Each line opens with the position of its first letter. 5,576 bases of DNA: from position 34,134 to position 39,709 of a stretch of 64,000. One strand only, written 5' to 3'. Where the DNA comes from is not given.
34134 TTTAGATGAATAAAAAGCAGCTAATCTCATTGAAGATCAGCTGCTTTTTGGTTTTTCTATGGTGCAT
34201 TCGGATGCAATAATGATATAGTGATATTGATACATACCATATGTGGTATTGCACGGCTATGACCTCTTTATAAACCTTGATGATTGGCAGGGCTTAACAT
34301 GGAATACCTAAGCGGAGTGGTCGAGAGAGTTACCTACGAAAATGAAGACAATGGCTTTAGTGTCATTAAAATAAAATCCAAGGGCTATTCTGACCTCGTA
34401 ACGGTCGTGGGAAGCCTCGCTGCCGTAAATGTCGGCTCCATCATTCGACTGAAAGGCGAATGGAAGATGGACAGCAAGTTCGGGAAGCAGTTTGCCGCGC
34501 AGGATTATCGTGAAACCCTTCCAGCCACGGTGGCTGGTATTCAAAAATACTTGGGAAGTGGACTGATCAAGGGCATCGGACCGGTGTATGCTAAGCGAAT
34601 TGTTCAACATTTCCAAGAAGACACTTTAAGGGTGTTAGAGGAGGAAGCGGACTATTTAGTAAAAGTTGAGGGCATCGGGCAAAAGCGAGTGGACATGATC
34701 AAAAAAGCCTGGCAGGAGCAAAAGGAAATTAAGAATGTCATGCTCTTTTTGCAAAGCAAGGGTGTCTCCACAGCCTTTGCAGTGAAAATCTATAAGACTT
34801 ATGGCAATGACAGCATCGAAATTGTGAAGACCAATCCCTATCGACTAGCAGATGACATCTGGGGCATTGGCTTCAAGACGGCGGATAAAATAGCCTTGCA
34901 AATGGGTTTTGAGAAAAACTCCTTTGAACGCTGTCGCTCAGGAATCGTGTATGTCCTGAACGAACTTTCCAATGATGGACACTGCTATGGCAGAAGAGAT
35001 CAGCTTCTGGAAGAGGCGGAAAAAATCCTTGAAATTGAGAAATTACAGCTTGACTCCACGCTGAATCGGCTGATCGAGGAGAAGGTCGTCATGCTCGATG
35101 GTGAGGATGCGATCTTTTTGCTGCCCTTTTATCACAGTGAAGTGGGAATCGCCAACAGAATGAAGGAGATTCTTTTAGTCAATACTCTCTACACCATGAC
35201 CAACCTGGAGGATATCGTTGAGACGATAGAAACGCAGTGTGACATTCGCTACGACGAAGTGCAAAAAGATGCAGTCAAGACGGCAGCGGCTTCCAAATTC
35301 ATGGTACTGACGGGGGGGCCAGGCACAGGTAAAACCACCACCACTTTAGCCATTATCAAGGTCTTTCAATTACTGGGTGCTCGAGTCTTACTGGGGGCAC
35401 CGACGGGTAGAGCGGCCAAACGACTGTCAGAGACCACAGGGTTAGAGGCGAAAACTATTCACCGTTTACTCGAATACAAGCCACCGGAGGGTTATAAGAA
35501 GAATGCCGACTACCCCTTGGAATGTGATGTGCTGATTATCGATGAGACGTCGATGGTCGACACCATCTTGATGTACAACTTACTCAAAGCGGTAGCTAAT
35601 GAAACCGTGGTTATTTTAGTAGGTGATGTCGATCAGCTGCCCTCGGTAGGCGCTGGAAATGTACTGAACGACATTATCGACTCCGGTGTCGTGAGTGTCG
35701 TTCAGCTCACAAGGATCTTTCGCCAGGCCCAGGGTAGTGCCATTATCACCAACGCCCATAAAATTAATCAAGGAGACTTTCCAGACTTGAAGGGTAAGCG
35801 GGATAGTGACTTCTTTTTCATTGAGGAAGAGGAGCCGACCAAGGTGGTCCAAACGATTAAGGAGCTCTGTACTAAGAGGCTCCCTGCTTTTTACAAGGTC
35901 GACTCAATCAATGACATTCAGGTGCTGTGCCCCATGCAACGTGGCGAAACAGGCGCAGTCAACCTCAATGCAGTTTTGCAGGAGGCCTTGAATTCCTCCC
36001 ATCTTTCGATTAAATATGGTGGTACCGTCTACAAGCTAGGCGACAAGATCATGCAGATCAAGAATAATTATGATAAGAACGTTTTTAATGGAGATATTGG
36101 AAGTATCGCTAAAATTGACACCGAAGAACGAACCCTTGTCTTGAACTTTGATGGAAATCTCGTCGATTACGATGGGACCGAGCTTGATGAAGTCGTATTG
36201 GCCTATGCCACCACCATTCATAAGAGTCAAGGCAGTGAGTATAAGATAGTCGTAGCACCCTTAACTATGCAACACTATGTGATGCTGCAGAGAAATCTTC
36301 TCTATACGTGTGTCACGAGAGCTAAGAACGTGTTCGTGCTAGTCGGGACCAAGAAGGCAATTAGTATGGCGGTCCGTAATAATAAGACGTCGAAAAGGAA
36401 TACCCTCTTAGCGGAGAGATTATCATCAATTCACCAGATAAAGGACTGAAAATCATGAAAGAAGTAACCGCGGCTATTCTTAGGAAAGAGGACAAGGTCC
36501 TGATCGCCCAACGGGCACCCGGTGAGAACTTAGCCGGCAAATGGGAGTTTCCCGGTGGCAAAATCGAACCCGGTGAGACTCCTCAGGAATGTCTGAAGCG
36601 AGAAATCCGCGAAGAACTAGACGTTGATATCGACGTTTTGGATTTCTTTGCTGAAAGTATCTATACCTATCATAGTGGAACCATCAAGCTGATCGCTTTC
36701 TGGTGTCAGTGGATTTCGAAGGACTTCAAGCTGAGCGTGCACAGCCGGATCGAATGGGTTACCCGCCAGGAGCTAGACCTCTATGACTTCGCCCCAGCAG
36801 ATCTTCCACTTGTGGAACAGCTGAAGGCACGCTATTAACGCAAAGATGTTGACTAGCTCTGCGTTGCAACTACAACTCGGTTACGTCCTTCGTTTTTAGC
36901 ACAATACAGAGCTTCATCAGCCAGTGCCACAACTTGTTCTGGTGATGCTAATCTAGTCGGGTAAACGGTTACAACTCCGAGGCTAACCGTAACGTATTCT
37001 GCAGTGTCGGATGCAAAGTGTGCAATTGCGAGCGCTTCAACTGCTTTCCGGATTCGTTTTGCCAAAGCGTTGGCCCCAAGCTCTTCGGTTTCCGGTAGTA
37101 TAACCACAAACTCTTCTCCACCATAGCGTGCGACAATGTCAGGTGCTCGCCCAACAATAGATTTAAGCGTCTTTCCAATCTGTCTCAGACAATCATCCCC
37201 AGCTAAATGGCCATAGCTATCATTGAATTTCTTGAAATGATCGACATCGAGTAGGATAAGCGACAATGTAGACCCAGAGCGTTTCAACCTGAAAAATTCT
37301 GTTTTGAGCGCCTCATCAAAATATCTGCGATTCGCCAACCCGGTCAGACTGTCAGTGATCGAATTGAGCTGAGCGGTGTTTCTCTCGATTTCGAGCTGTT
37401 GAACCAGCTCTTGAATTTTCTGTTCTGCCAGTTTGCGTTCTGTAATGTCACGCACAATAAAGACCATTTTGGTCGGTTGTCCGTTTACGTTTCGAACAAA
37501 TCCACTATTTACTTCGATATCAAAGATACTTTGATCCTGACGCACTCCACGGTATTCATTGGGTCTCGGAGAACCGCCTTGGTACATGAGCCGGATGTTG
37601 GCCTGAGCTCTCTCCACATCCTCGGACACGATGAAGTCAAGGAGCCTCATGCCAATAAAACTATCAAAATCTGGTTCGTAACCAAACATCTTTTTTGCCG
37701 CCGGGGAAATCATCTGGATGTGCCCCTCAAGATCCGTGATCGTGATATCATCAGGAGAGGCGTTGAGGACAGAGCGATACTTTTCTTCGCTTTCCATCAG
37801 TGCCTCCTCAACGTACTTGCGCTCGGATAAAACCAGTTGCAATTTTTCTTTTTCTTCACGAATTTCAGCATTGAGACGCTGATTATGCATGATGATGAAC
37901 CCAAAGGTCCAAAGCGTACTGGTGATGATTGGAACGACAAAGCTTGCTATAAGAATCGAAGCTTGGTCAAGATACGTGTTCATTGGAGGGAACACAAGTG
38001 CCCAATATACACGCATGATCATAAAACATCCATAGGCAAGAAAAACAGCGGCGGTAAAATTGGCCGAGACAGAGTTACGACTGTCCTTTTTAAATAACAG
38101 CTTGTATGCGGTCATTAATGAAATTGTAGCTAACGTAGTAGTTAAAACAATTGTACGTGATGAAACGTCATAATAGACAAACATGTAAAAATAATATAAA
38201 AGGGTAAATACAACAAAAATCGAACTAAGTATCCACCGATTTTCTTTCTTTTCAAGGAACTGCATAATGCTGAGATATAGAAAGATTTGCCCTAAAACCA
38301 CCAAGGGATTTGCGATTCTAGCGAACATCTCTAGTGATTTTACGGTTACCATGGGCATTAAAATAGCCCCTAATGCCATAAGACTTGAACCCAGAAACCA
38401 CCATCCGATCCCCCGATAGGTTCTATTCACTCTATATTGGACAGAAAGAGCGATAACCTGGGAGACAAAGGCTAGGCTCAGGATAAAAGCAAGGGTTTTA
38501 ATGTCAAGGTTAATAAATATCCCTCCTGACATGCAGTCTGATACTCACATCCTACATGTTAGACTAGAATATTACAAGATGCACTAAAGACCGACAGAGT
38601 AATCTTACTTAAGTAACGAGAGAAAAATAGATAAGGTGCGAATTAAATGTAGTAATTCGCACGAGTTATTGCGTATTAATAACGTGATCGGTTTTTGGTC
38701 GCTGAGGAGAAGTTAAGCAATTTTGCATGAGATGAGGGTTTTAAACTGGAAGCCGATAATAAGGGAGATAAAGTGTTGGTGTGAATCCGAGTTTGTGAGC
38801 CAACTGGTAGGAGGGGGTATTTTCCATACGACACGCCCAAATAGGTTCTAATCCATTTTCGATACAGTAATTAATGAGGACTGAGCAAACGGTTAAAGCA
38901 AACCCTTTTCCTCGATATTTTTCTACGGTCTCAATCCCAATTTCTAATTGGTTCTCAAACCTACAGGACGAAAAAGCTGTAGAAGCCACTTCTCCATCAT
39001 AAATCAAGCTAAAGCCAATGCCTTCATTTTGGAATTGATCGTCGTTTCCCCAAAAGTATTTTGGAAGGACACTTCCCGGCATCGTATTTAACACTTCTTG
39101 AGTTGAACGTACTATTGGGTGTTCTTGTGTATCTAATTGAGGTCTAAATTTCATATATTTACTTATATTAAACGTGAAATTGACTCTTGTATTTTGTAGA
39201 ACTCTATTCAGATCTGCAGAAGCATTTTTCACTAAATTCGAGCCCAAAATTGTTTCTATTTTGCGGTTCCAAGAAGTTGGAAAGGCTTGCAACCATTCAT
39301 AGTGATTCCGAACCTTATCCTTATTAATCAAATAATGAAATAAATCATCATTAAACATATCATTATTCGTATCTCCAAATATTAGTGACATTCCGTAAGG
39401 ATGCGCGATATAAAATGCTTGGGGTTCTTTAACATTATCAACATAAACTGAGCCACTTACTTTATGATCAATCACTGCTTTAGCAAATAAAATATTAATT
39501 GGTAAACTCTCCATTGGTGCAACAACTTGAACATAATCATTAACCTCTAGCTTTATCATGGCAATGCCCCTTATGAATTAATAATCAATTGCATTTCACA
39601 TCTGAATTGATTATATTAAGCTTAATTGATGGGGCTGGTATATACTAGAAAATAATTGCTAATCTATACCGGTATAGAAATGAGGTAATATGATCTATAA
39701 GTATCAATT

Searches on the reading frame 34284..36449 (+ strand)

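Call 14: search_protein_families(library=pfam, proteins=[window:34284-36449:+], max_evalue=0.001)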
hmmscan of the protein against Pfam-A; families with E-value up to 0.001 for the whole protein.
window:34284-36449:+ (721 aa): 11 families
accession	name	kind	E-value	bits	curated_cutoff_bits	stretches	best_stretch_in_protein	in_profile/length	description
PF13245.12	AAA_19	-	9.8e-46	155.7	25.1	1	327-456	1-133/134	AAA domain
PF13604.12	AAA_30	-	4.6e-43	147.6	27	1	323-501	2-176/191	AAA domain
PF14490.11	HHH_RecD2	-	1.7e-42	143.7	27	1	145-235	1-92/92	ATP-dependent RecD2 DNA helicase HHH domain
PF23139.1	OB_YrrC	-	5.9e-25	87.4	27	1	6-80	1-76/76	ATP-dependent DNA helicase YrrC, OB-fold domain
PF18335.7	SH3_13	-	5.9e-22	77.7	41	1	561-622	1-65/65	ATP-dependent RecD-like DNA helicase SH3 domain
PF13538.12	UvrD_C_2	-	6.7e-17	61.5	27.4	1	639-686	1-51/52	UvrD-like helicase C-terminal domain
PF14520.12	HHH_5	-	2e-11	44.6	27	1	95-145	7-57/57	Helix-hairpin-helix domain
PF13086.12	AAA_11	-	1.1e-09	38.9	27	1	323-379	2-66/257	AAA domain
PF01443.25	Viral_helicase1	-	2.2e-09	37.9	21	0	341-458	2-104/228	Viral superfamily 1 RNA helicase core domain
PF05970.20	PIF1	-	0.00028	21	25.9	0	334-494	19-202/223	PIF1-like helicase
PF05127.21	NAT10_TcmA_helicase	-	0.00058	20.2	22.7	0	341-437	1-113/176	RNA cytidine acetyltransferase NAT10/TcmA, helicase domain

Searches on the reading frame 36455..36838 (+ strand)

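Call 14: search_protein_families(library=pfam, proteins=[window:36455-36838:+], max_evalue=0.001)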
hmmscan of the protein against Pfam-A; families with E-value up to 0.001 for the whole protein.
window:36455-36838:+ (127 aa): 3 families
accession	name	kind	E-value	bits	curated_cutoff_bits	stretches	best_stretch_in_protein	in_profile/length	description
PF00293.34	NUDIX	-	2.6e-20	73.2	21.1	1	4-122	6-133/134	NUDIX domain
PF14815.12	NUDIX_4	-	1.9e-19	70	35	1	6-122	2-113/113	NUDIX domain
PF22327.2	Nudt16-like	-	0.00027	21.3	27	1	28-82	33-89/161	U8 snoRNA-decapping enzyme-like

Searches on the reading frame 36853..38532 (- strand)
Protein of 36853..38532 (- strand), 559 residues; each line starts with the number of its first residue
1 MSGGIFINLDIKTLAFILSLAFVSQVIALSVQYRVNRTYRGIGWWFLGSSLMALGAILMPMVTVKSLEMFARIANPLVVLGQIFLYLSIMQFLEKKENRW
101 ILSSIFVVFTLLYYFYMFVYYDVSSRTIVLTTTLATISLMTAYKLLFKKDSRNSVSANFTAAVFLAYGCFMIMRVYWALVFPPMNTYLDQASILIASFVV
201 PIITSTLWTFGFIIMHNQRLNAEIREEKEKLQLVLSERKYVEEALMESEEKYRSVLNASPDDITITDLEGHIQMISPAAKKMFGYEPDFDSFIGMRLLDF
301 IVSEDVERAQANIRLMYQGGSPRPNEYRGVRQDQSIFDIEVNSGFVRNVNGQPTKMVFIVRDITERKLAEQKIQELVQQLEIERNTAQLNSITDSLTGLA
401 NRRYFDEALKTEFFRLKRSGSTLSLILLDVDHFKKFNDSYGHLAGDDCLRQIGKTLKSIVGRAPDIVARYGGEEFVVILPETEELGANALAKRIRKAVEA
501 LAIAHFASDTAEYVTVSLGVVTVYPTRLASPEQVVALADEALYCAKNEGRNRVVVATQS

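Call 14: search_protein_families(library=pfam, proteins=[window:36853-38532:-], max_evalue=0.001)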
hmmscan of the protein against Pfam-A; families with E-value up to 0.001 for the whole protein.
window:36853-38532:- (559 aa): 6 families
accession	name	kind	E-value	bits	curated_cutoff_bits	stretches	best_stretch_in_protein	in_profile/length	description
PF00990.26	GGDEF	-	1.2e-52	178.4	23.8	1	392-552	2-161/161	Diguanylate cyclase, GGDEF domain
PF13426.13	PAS_9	-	1.3e-11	45.1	27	1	260-365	1-103/103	PAS domain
PF00989.32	PAS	-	1.1e-09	38.7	22.6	1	250-363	1-113/113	PAS fold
PF08447.18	PAS_3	-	4.3e-09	37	25.6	1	275-359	4-88/89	PAS fold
PF08448.16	PAS_4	-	5.6e-09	36.6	23.1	1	256-367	1-109/110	PAS fold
PF13188.13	PAS_8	-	1.7e-05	25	21.8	1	250-306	1-55/65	PAS domain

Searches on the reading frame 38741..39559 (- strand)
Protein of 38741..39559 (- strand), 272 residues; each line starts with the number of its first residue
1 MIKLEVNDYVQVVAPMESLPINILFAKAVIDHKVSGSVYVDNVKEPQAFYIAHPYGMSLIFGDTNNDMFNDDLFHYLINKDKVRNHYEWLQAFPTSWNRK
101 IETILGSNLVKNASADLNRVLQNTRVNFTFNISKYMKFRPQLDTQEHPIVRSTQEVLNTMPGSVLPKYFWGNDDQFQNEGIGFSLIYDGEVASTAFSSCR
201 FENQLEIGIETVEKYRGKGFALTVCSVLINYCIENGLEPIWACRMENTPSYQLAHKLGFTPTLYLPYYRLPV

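Call 15: search_protein_families(library=pfam, proteins=[window:38741-39559:-], max_evalue=0.001)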
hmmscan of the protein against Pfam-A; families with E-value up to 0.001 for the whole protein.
window:38741-39559:- (272 aa): 4 families
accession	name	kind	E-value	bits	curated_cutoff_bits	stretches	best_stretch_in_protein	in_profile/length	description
PF12746.13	GNAT_acetyltran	-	1.7e-35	123.3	26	1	25-261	12-236/243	GNAT acetyltransferase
PF00583.31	Acetyltransf_1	-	1.4e-07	32.2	20.7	1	175-259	26-116/116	Acetyltransferase (GNAT) family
PF13302.13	Acetyltransf_3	-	6.8e-07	30.5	25.4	1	177-260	50-138/138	Acetyltransferase (GNAT) domain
PF08445.16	FR47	-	6.5e-06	26.5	22.1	1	209-260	27-78/86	FR47-like protein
